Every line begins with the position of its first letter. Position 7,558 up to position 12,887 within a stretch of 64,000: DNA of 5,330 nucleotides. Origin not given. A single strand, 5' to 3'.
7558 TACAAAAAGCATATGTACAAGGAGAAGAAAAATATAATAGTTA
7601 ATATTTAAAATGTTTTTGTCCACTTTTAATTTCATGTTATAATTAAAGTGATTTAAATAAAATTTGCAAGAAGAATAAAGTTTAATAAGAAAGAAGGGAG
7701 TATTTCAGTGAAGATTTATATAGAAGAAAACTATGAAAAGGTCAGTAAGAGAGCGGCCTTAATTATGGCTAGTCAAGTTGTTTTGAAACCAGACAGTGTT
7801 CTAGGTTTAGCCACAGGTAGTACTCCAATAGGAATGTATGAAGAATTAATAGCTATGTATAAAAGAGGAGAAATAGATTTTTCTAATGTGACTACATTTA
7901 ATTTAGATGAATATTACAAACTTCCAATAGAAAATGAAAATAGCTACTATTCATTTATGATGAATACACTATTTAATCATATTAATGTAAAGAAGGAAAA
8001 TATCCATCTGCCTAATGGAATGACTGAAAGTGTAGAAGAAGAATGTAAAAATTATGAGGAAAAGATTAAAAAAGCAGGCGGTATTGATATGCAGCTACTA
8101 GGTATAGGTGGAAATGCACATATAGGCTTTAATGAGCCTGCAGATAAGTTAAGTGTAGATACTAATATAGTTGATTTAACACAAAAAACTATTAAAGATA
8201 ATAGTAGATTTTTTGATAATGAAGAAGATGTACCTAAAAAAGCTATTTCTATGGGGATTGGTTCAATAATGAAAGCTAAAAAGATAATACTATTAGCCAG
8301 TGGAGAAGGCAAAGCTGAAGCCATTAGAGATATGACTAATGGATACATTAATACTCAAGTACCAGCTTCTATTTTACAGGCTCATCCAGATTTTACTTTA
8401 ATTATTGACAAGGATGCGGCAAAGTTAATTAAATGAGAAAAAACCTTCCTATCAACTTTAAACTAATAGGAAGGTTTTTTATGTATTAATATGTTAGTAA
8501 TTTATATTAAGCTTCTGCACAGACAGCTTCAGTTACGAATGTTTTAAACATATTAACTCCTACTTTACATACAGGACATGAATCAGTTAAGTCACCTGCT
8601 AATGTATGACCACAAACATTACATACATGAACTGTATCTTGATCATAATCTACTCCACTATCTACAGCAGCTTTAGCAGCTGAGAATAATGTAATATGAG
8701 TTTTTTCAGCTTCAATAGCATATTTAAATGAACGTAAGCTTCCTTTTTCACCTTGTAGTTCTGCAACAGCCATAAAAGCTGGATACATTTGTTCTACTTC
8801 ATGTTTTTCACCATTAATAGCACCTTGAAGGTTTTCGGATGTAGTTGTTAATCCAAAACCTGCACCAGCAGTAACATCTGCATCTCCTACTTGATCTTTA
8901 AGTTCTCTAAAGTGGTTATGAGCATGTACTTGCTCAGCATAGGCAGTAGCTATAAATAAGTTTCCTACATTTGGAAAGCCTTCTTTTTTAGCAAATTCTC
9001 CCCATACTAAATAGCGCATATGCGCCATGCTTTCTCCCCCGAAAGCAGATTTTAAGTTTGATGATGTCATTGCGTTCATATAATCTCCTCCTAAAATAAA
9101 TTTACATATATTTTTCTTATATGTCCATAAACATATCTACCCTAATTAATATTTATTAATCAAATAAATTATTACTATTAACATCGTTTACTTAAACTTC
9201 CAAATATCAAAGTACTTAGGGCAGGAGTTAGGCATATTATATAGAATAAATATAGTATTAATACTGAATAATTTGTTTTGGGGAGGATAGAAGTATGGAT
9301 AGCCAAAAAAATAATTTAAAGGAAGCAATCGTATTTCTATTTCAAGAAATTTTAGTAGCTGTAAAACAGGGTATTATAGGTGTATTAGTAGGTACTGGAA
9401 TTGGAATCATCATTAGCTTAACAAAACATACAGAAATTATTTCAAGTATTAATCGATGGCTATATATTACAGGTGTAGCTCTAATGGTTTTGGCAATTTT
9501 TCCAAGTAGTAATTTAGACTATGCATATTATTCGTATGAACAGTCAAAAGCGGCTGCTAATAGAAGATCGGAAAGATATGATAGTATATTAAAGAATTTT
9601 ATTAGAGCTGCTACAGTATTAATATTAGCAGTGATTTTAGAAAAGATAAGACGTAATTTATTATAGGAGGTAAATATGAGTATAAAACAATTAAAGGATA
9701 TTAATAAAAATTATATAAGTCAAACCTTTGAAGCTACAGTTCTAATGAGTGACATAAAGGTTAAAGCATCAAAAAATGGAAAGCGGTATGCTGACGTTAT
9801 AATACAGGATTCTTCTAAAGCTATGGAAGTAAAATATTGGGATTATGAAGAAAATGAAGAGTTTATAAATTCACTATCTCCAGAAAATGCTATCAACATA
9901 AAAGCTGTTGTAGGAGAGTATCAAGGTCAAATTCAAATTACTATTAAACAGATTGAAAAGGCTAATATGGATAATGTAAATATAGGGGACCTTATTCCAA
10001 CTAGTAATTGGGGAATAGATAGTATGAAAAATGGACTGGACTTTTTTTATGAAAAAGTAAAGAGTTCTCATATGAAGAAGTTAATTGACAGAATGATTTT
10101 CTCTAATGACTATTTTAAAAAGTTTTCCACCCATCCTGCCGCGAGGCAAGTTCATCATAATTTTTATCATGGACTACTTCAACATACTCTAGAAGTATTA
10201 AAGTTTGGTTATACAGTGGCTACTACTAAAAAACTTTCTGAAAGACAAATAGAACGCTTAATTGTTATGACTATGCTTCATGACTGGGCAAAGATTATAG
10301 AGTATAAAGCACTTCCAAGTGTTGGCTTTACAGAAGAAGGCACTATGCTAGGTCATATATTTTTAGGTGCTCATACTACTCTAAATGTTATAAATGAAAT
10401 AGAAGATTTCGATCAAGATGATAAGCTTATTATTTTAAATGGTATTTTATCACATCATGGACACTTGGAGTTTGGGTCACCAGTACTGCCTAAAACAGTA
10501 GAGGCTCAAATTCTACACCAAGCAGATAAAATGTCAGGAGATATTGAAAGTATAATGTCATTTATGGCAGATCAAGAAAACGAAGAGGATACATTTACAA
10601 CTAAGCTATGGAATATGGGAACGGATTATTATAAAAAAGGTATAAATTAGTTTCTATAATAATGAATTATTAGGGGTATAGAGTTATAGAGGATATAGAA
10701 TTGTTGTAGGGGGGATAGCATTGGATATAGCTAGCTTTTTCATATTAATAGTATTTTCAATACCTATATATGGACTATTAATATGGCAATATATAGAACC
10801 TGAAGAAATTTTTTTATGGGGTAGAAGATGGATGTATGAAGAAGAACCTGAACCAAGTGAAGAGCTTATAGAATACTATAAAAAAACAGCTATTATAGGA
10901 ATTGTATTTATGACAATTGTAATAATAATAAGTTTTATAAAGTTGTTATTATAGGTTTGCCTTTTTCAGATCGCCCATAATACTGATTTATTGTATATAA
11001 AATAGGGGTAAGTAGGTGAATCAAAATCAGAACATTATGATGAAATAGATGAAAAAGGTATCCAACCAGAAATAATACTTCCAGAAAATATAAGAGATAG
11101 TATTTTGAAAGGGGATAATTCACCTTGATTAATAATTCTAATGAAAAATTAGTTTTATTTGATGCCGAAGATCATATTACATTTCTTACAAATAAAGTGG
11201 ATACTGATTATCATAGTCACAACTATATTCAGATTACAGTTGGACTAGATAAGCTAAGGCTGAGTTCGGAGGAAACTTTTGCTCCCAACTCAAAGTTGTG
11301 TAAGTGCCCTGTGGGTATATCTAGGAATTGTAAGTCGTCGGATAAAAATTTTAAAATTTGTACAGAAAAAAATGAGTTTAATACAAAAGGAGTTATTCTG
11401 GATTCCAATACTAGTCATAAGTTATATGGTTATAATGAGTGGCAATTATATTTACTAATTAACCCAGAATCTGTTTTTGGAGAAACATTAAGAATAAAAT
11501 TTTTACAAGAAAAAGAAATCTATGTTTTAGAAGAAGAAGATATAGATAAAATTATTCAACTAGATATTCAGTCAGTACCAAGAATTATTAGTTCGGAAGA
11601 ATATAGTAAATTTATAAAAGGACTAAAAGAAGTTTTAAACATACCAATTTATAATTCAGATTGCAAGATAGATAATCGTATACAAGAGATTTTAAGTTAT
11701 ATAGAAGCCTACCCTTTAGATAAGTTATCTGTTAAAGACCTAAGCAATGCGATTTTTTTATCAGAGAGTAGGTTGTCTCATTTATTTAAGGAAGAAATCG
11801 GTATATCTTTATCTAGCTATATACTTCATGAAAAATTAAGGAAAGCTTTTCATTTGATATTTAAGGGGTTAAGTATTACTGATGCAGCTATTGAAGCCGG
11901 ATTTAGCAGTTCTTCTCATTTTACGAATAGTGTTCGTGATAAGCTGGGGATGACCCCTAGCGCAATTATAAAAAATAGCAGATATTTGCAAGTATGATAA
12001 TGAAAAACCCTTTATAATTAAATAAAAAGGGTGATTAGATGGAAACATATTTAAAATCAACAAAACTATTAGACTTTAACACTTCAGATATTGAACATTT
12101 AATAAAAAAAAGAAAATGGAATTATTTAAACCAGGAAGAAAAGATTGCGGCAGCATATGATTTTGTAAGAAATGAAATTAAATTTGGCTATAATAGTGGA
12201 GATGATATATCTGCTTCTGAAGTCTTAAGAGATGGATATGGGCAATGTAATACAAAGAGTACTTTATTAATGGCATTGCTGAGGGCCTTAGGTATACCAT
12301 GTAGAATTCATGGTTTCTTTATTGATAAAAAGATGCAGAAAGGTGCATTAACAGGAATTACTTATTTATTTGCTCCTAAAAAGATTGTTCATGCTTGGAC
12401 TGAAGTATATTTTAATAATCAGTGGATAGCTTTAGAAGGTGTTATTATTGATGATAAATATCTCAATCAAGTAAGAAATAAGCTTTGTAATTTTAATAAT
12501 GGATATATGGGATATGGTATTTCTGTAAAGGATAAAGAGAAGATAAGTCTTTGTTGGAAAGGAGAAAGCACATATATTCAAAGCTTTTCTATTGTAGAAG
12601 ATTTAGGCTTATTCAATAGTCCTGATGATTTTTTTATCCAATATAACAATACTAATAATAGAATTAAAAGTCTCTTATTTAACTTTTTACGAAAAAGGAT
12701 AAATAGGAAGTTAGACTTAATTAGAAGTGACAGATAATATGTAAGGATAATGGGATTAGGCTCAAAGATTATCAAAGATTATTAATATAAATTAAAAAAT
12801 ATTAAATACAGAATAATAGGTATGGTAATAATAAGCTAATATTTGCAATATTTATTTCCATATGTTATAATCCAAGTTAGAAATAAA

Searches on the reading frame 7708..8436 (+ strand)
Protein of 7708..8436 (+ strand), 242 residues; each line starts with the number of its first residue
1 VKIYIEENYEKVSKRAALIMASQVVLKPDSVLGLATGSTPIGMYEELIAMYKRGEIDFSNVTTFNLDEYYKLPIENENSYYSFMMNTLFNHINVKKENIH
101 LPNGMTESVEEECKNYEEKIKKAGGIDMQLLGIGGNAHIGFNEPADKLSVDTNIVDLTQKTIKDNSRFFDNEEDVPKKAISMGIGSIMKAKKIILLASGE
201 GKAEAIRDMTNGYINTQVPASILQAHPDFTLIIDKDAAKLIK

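Call 72: search_protein_families(library=pfam, proteins=[window:7708-8436:+], max_evalue=0.00001)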
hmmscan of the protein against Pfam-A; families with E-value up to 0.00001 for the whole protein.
window:7708-8436:+ (242 aa): 1 family
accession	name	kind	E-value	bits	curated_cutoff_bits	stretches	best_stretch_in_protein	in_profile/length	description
PF01182.26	Glucosamine_iso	-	2.3e-23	83.7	27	1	16-225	14-218/225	Glucosamine-6-phosphate isomerases/6-phosphogluconolactonase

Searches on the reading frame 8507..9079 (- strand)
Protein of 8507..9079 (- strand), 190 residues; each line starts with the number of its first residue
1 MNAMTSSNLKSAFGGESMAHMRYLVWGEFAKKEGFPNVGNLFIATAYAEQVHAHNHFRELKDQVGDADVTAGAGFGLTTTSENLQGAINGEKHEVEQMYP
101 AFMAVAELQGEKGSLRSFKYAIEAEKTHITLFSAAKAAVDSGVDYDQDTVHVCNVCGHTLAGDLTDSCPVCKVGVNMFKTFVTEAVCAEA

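Call 72: search_protein_families(library=pfam, proteins=[window:8507-9079:-], max_evalue=0.00001)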
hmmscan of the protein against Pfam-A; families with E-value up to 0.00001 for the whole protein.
window:8507-9079:- (190 aa): 2 families
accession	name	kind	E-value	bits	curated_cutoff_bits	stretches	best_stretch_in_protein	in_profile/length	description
PF02915.23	Rubrerythrin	-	5.7e-23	82.2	22.8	1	8-135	2-136/137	Rubrerythrin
PF21349.2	RUBY_RBDX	-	1.6e-06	27.9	26.5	1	152-179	2-30/30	Rubrerythrin, rubredoxin-like domain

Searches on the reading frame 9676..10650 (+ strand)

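Call 72: search_protein_families(library=pfam, proteins=[window:9676-10650:+], max_evalue=0.00001)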
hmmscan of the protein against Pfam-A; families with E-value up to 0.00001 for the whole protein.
window:9676-10650:+ (324 aa): 2 families
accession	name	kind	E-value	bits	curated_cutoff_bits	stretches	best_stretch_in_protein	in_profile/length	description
PF01966.28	HD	-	3.8e-10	40.5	22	1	168-287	2-114/116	HD domain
PF01336.31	tRNA_anti-codon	-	1.1e-08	35.3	27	1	29-95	7-74/75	OB-fold nucleic acid binding domain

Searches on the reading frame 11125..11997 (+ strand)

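Call 26: search_protein_families(library=pfam, proteins=[window:11125-11997:+], max_evalue=0.00001)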
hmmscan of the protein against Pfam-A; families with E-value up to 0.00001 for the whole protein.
window:11125-11997:+ (290 aa): 2 families
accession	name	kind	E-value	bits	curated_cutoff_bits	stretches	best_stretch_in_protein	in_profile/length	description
PF12833.13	HTH_18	-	1.3e-17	64.2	33.6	1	206-281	1-77/80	Helix-turn-helix domain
PF00165.29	HTH_AraC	-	2.8e-15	56.5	26.6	1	248-283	8-42/42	Bacterial regulatory helix-turn-helix proteins, AraC family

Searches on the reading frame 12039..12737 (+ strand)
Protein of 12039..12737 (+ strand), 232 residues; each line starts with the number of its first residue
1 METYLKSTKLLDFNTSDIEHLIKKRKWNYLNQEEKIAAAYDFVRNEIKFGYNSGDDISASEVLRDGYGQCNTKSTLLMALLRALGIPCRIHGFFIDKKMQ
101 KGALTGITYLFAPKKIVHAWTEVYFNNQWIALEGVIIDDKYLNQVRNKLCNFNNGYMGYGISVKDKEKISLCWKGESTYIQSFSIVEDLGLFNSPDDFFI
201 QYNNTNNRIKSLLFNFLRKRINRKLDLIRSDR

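Call 26: search_protein_families(library=pfam, proteins=[window:12039-12737:+], max_evalue=0.00001)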
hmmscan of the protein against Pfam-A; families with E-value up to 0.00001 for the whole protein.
window:12039-12737:+ (232 aa): 1 family
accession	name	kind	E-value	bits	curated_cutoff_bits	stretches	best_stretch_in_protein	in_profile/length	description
PF01841.26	Transglut_core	-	3.6e-20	72.7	23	1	31-133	13-107/108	Transglutaminase-like superfamily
